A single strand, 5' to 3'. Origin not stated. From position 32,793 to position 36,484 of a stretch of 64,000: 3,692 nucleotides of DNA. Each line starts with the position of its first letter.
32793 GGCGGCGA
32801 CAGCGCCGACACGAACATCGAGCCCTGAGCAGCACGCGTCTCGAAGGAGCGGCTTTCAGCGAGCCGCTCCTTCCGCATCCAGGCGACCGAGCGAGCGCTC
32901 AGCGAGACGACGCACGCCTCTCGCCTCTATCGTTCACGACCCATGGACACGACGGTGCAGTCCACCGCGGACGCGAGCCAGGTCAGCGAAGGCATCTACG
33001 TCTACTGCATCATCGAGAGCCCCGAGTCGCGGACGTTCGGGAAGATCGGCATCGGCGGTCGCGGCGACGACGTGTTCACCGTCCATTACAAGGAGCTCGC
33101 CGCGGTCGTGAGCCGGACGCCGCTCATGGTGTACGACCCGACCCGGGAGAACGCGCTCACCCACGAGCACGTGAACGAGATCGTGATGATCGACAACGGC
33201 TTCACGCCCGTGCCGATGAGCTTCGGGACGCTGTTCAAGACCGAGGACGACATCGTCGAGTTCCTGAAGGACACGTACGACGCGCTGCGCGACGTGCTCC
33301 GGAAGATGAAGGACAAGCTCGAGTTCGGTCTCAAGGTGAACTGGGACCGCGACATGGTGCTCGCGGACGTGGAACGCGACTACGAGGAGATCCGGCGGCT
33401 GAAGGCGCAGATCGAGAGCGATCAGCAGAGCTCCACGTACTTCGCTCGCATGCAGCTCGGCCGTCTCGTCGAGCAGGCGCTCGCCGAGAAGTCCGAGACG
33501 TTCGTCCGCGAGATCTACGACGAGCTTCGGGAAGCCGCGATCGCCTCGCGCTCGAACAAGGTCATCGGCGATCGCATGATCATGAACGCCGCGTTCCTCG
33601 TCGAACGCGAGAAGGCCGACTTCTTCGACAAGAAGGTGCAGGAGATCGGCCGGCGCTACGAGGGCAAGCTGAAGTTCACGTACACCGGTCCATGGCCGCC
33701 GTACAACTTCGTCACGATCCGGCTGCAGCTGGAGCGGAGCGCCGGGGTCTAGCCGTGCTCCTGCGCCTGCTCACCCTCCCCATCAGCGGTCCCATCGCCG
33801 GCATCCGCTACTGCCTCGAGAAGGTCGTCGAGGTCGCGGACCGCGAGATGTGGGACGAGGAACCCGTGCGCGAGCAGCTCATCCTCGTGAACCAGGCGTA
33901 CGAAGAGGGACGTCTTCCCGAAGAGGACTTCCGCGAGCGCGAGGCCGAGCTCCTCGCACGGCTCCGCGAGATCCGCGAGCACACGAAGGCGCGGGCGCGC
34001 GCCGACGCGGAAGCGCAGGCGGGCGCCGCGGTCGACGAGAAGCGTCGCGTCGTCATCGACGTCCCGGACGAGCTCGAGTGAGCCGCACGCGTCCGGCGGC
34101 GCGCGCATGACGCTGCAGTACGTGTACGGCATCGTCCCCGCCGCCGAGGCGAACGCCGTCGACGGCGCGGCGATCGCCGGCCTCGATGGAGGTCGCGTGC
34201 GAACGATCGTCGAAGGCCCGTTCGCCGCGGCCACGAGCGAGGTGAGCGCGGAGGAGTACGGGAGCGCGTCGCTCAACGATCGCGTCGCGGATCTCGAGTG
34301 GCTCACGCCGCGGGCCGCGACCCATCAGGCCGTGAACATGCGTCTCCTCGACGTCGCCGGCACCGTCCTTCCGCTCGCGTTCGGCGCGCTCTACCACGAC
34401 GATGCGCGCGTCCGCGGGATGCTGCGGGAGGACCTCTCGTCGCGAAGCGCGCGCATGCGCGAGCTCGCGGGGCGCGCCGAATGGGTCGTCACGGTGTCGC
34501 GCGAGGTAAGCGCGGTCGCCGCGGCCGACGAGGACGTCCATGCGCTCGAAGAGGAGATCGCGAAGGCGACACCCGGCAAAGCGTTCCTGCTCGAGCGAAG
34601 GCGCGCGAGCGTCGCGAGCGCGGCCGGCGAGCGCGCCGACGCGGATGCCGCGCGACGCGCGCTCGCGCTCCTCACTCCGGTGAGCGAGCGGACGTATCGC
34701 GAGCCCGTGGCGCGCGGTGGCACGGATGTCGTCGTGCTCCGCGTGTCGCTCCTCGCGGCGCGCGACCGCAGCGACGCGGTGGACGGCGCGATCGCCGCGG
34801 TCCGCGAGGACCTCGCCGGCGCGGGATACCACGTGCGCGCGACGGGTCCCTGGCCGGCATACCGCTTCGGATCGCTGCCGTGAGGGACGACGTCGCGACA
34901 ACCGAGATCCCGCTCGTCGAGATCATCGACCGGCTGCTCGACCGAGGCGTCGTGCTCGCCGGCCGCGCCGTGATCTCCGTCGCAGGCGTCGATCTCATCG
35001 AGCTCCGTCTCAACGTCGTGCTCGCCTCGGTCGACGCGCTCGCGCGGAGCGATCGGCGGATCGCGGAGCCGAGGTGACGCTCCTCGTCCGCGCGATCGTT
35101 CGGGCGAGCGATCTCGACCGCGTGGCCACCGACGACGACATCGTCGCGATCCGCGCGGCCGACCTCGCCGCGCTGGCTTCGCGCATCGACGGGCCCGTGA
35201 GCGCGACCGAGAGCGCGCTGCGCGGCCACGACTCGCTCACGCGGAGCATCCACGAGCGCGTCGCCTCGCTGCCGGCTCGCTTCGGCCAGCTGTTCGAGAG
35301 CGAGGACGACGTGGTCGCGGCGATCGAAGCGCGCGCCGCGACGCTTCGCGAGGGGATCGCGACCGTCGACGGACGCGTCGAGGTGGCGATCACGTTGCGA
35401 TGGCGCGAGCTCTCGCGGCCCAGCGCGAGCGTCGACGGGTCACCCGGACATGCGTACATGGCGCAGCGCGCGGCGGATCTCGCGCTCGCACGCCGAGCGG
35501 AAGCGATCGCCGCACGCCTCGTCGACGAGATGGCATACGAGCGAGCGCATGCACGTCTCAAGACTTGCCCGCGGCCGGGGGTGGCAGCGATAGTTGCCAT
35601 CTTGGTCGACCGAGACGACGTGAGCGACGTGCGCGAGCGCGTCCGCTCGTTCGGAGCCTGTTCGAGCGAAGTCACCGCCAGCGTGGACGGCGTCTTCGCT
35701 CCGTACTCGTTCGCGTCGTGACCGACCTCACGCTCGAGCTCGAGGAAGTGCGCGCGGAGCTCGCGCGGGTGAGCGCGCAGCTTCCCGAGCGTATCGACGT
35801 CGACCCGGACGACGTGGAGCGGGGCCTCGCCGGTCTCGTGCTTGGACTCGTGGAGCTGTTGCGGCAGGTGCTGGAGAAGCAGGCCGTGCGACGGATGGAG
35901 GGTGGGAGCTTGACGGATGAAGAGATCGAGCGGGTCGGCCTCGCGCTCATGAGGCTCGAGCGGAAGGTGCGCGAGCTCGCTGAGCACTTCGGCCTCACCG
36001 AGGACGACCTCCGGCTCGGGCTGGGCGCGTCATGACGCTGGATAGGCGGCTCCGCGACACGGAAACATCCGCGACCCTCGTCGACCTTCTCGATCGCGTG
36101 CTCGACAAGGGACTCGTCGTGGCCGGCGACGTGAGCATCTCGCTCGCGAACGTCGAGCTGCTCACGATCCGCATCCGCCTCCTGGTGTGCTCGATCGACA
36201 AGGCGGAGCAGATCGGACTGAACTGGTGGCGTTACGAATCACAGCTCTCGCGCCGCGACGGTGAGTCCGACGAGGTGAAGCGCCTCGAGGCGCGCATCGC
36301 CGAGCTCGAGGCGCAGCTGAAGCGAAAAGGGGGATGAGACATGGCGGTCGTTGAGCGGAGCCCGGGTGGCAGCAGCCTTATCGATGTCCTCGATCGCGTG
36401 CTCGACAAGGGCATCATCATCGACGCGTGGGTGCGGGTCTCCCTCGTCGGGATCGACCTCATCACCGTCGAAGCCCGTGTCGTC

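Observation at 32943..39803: Compact gas-vesicle cluster lacking gvpN and gvpO, with three GvpF/L paralogs, followed directly by a GAF-PAS kinase and a REC-kinase hybrid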

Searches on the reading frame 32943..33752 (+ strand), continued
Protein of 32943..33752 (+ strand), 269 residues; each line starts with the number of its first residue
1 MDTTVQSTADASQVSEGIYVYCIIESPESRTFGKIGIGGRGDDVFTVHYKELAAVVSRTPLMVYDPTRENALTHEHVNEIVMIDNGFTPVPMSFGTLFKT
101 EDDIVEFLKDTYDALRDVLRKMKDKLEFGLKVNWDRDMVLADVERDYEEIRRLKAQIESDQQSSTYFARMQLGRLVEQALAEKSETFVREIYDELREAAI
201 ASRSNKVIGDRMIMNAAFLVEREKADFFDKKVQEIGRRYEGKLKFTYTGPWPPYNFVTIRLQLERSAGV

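Call 57: search_protein_families(library=pfam, proteins=[L040:17154-18110:+, L040:18401-20080:+, L055:11147-13102:+, L040:9614-9964:+, L055:18461-19633:+], max_evalue=0.001)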
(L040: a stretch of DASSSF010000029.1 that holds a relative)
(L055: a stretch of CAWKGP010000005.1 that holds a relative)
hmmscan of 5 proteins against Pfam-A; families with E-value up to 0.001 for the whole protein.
L040:17154-18110:+ (319 aa): 1 family
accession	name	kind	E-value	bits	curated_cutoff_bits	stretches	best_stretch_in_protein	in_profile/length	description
PF00961.24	LAGLIDADG_1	-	7.8e-06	27.2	23.1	0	158-220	2-62/102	LAGLIDADG endonuclease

L040:18401-20080:+ (560 aa): 2 families
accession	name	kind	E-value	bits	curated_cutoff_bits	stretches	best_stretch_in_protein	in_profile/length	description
PF16158.11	N_BRCA1_IG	-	7.3e-08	33.4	28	1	323-409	7-85/108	Ig-like domain from next to BRCA1 gene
PF00188.32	CAP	-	5.8e-06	27.6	21.1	1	55-168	1-108/117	Cysteine-rich secretory protein family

L055:11147-13102:+ (651 aa): 8 families
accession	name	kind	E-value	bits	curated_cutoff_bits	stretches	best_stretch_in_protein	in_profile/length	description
PF02374.21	ArsA_ATPase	-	1.6e-137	458.2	24.3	2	4-309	2-303/305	Anion-transporting ATPase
PF01656.29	CbiA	-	7.8e-15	55.4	25.4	2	344-527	1-54/125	CobQ/CobB/MinD/ParA nucleotide binding domain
PF13614.12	AAA_31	-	7.8e-11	42.7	27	1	342-390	2-48/177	AAA domain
PF10609.15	ParA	-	1e-10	41.9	27.1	0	342-371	4-33/246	NUBPL iron-transfer P-loop NTPase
PF00142.24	Fer4_NifH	-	5.3e-05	23.3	25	0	343-384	2-40/271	4Fe-4S iron sulfur cluster binding proteins, NifH/frxC family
PF25199.1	nSTAND_NTPase5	-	6.8e-05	23.2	34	0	340-381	39-79/145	Novel STAND NTPase 5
PF00448.28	SRP54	-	0.00018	21.7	22.7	0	343-381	2-38/196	SRP54-type protein, GTPase domain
PF20720.3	nSTAND3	-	0.0003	20.9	27.2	0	338-370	13-45/155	Novel STAND NTPase 3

L040:9614-9964:+ (117 aa): 1 family
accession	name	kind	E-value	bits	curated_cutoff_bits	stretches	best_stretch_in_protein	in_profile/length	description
PF04362.19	Iron_traffic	-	2.1e-13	50.3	27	1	35-105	4-74/88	Bacterial Fe(2+) trafficking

L055:18461-19633:+ (391 aa): 3 families
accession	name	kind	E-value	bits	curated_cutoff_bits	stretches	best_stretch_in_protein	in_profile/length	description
PF02518.31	HATPase_c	-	6e-28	97.9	26.4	1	277-388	2-110/111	Histidine kinase-, DNA gyrase B-, and HSP90-like ATPase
PF00072.30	Response_reg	-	6.2e-28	97.6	30.2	1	5-113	2-110/111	Response regulator receiver domain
PF00512.31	HisKA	-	1e-14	54.8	26.9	1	165-229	2-65/66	His Kinase A (phospho-acceptor) domain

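Call 66: get_annotated_region(hit=H29, flank=14000)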
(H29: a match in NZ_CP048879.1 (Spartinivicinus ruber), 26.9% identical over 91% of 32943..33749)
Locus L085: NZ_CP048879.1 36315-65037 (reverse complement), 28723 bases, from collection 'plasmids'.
description: Spartinivicinus ruber strain S2-4-1H plasmid pA, complete sequence
organism: Spartinivicinus ruber (NCBI taxid 2683272)
taxonomy: Bacteria; Pseudomonadota; Gammaproteobacteria; Oceanospirillales; Zooshikellaceae; Spartinivicinus; Spartinivicinus ruber
host: -; source: pure culture,coastal sediment; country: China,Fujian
typing (MOB-suite, as given by PLSDB): non-mobilizable
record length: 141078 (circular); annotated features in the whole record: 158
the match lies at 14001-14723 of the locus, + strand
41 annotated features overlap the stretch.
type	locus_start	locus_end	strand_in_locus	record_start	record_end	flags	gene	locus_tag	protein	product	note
CDS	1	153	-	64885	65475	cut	-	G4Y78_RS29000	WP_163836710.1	hypothetical protein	-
CDS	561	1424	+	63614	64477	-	-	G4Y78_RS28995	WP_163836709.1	AbfB domain-containing protein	GO:0046373 - L-arabinose metabolic process [Evidence IEA]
CDS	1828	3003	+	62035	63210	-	-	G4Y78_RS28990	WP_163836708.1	TerD family protein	-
CDS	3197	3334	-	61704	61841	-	-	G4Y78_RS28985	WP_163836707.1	hypothetical protein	-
CDS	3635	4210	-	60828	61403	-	-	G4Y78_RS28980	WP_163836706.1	hypothetical protein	-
CDS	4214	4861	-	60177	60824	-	-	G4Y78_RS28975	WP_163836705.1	hypothetical protein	-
CDS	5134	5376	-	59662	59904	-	-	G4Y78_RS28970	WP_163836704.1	hypothetical protein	-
CDS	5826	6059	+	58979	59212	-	-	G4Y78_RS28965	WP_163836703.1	hypothetical protein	-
CDS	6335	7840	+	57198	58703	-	-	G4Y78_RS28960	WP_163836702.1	DUF6531 domain-containing protein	-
CDS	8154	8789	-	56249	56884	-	-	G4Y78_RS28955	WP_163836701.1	GvpL/GvpF family gas vesicle protein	GO:0031412 - gas vesicle organization [Evidence IEA]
CDS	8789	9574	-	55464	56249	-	-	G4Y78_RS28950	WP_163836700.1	GvpL/GvpF family gas vesicle protein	-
CDS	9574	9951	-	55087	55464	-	-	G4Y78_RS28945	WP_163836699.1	hypothetical protein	-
CDS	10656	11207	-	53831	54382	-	-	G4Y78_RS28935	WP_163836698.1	hypothetical protein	-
CDS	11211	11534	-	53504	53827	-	-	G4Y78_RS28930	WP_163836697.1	hypothetical protein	-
CDS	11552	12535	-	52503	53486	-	gvpN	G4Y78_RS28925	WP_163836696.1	gas vesicle protein GvpN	GO:0031412 - gas vesicle organization [Evidence IEA]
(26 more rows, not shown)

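Call 75: search_protein_families(library=pfam, proteins=[L084:7061-7441:+, L082:12991-13353:+, L083:2727-3083:-, L082:9943-10968:+, L083:3111-4151:-, L055:20168-20713:+], max_evalue=0.001)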
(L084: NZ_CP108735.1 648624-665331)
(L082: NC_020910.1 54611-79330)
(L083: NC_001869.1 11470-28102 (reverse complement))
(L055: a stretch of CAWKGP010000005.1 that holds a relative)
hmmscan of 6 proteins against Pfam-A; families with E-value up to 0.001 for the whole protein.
L084:7061-7441:+ (127 aa): 1 family
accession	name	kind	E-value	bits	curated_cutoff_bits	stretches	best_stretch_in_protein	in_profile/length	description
PF05800.16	GvpO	-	1.1e-35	121.9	25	1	33-124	3-94/94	Gas vesicle synthesis protein GvpO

L082:12991-13353:+ (121 aa): 1 family
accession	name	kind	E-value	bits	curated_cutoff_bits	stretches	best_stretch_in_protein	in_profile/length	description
PF05800.16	GvpO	-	2.5e-19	69.5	25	1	34-114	12-92/94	Gas vesicle synthesis protein GvpO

L083:2727-3083:- (118 aa): 1 family
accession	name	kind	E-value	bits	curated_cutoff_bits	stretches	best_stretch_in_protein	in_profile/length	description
PF05800.16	GvpO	-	2.7e-35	120.7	25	1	24-115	3-94/94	Gas vesicle synthesis protein GvpO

L082:9943-10968:+ (342 aa): 4 families
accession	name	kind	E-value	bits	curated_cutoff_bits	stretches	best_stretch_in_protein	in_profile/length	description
PF07728.20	AAA_5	-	6.1e-21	75.3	22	1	53-202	5-138/139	AAA domain (dynein-related subfamily)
PF07726.17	AAA_3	-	6.1e-05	23.4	27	0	135-204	66-130/131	ATPase family associated with various cellular activities (AAA)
PF00004.35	AAA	-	0.00049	21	21.2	0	52-88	3-37/131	ATPase family associated with various cellular activities (AAA)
PF13671.12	AAA_33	-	0.00089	20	27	0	51-147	3-85/143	AAA domain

L083:3111-4151:- (346 aa): 6 families
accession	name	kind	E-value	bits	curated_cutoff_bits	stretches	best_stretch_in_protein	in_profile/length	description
PF07728.20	AAA_5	-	9.1e-18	65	22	1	86-239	2-139/139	AAA domain (dynein-related subfamily)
PF13481.12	AAA_25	-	1.2e-05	25.4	27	1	68-105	18-55/195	AAA domain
PF00004.35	AAA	-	2e-05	25.5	21.2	1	87-131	2-44/131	ATPase family associated with various cellular activities (AAA)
PF07726.17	AAA_3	-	0.00038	20.8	27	0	170-239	65-129/131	ATPase family associated with various cellular activities (AAA)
PF12775.13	AAA_7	-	0.00048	20.1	25.8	0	60-108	10-58/181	P-loop containing dynein motor region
PF13191.12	AAA_16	-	0.0007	20.6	32.6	0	81-121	21-63/167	AAA ATPase domain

L055:20168-20713:+ (182 aa): 4 families
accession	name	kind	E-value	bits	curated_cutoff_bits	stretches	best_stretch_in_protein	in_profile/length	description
PF02082.26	Rrf2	-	3e-31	108.7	30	1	4-134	2-131/132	Iron-dependent Transcriptional regulator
PF03444.21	HrcA_DNA-bdg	-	2.1e-05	24.5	21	1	22-64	21-63/79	Winged helix-turn-helix transcription repressor, HrcA DNA-binding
PF08100.18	Dimerisation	-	0.00067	19.9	25.6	0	8-60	25-76/93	O-methyltransferase dimerisation domain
PF13545.12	HTH_Crp_2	-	0.00073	19.9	27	0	24-55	22-53/70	Crp-like helix-turn-helix domain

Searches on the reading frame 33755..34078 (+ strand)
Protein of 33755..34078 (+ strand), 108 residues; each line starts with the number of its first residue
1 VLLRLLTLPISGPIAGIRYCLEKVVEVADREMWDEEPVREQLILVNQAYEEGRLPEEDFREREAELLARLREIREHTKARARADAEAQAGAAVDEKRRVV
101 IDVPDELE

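Call 7: search_protein_families(library=pfam, proteins=[window:33755-34078:+], max_evalue=0.01)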
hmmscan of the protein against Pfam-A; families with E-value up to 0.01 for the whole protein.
window:33755-34078:+ (108 aa): 1 family
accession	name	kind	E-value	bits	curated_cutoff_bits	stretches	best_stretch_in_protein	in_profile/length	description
PF05120.17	GvpG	-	8.7e-19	67.9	30.6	1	6-72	1-67/67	Gas vesicle protein G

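Call 27: search_protein_families(library=ncbifam, proteins=[window:33755-34078:+], max_evalue=0.01)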
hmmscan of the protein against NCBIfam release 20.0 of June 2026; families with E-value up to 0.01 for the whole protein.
window:33755-34078:+ (108 aa): 1 family
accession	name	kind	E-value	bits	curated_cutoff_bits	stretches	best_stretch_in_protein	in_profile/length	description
NF045779.1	gas_vesic_GvpG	exception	0.0062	16.8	85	1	24-75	19-70/83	gas vesicle protein GvpG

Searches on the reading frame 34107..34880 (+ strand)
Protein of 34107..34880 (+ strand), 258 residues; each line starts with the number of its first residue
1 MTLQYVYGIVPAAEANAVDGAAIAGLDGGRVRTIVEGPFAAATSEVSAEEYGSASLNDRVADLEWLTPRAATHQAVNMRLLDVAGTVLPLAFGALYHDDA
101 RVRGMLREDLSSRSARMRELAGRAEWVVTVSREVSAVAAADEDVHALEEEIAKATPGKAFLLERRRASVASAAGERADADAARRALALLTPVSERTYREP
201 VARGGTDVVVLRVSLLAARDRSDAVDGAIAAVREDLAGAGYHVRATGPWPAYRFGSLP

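Call 7: search_protein_families(library=pfam, proteins=[window:34107-34880:+], max_evalue=0.01)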
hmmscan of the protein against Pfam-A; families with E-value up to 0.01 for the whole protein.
window:34107-34880:+ (258 aa): 1 family
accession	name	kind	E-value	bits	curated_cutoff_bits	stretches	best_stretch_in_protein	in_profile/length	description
PF06386.16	GvpL_GvpF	-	1.3e-45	156.7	23.6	1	5-254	3-243/245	Gas vesicle synthesis protein GvpL/GvpF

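Call 27: search_protein_families(library=ncbifam, proteins=[window:34107-34880:+], max_evalue=0.01)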
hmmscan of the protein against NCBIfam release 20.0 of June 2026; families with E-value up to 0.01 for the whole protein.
window:34107-34880:+ (258 aa): 1 family
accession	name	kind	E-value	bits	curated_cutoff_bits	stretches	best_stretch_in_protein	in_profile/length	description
NF045778.1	gas_vesic_GvpL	equivalog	5.3e-21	75.5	200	1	4-254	3-255/260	gas vesicle protein GvpL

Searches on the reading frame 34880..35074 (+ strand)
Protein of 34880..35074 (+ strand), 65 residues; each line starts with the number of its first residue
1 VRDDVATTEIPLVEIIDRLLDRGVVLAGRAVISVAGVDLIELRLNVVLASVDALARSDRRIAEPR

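Call 7: search_protein_families(library=pfam, proteins=[window:34880-35074:+], max_evalue=0.01)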
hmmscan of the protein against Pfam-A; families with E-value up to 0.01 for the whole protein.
window:34880-35074:+ (65 aa): 1 family
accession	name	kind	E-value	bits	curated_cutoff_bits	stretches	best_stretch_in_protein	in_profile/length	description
PF00741.23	Gas_vesicle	-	9.7e-13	48.5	25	1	12-49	2-39/39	Gas vesicle protein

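Call 27: search_protein_families(library=ncbifam, proteins=[window:34880-35074:+], max_evalue=0.01)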
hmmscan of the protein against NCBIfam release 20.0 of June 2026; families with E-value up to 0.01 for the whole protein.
window:34880-35074:+ (65 aa): 5 families
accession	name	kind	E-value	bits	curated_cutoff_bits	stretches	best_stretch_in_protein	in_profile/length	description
NF046092.1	halo_gas_GvpA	exception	6.1e-09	35.9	112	1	12-56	6-50/64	gas vesicle protein GvpA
NF006874.0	PRK09371.1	subfamily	2e-08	34.2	100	1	11-54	11-54/71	gas vesicle structural protein GvpA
NF046091.2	halo_gas_GvpM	exception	1.3e-06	28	109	1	11-54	10-53/67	gas vesicle protein GvpM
NF046090.2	halo_gas_GvpJ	exception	5.2e-05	23.2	125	1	12-55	8-51/73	gas vesicle protein GvpJ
NF006872.0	PRK09368.1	subfamily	0.0001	22.4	151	1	11-56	16-61/143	gas vesicle structural protein GvpA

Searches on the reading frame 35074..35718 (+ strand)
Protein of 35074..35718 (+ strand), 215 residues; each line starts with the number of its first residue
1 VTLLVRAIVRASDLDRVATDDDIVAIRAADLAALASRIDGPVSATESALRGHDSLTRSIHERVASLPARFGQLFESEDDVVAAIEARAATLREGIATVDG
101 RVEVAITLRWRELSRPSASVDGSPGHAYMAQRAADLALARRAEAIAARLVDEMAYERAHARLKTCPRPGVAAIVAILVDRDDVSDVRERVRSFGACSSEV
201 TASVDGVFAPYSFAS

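Call 7: search_protein_families(library=pfam, proteins=[window:35074-35718:+], max_evalue=0.01)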
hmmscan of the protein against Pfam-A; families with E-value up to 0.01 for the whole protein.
window:35074-35718:+ (215 aa): 1 family
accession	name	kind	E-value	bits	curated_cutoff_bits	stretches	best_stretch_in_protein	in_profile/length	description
PF06386.16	GvpL_GvpF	-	1.5e-24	87.8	23.6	1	20-214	24-244/245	Gas vesicle synthesis protein GvpL/GvpF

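Call 27: search_protein_families(library=ncbifam, proteins=[window:35074-35718:+], max_evalue=0.01)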
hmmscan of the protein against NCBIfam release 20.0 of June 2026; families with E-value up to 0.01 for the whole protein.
window:35074-35718:+ (215 aa): 0 families

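Call 54: search_solved_structures(query=window:35074-35718:+, max_evalue=1)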
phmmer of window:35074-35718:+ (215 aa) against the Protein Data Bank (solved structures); distinct sequences matched with E-value up to 1: 2.
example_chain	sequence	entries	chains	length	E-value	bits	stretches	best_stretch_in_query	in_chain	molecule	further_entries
6gap_A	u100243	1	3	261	0.16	15.2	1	20-89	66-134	Outer capsid protein sigma-1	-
6l5d_A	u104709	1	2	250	0.32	14.2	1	51-123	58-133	Gas vesicle protein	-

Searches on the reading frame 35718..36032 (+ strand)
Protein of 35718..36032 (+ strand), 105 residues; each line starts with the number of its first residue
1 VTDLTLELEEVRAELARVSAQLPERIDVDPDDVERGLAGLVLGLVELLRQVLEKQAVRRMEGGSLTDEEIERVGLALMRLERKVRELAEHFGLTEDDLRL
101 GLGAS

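Call 7: search_protein_families(library=pfam, proteins=[window:35718-36032:+], max_evalue=0.01)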
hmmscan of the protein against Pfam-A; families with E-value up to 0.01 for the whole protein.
window:35718-36032:+ (105 aa): 2 families
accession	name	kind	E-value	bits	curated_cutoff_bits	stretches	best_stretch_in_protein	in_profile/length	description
PF05121.17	GvpK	-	1.3e-30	105.8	25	1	25-103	1-79/85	Gas vesicle protein K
PF13977.11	TetR_C_6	-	0.009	16.6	27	0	9-72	48-112/115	BetI-type transcriptional repressor, C-terminal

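Call 27: search_protein_families(library=ncbifam, proteins=[window:35718-36032:+], max_evalue=0.01)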
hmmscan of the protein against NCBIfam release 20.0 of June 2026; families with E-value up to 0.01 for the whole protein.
window:35718-36032:+ (105 aa): 0 families

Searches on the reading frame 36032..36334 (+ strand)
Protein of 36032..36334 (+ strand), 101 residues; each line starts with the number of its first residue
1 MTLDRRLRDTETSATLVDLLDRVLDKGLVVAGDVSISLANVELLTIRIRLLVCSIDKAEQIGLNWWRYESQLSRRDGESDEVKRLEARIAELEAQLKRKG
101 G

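Call 7: search_protein_families(library=pfam, proteins=[window:36032-36334:+], max_evalue=0.01)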
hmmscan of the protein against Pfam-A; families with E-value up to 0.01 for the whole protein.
window:36032-36334:+ (101 aa): 1 family
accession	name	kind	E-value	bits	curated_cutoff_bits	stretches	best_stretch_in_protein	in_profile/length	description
PF00741.23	Gas_vesicle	-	3e-17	62.9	25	1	15-53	1-39/39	Gas vesicle protein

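Call 27: search_protein_families(library=ncbifam, proteins=[window:36032-36334:+], max_evalue=0.01)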
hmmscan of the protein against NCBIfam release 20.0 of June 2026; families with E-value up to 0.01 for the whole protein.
window:36032-36334:+ (101 aa): 5 families
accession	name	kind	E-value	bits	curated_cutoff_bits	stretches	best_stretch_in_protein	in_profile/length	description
NF006874.0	PRK09371.1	subfamily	2.4e-12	46.7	100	1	9-57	5-53/71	gas vesicle structural protein GvpA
NF046090.2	halo_gas_GvpJ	exception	3.5e-11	43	125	1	11-65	3-57/73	gas vesicle protein GvpJ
NF046092.1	halo_gas_GvpA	exception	4.6e-10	39.6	112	1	13-56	3-46/64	gas vesicle protein GvpA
NF006872.0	PRK09368.1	subfamily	1e-08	35.4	151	1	8-57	9-58/143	gas vesicle structural protein GvpA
NF046091.2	halo_gas_GvpM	exception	3.8e-07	29.7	109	1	12-62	7-57/67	gas vesicle protein GvpM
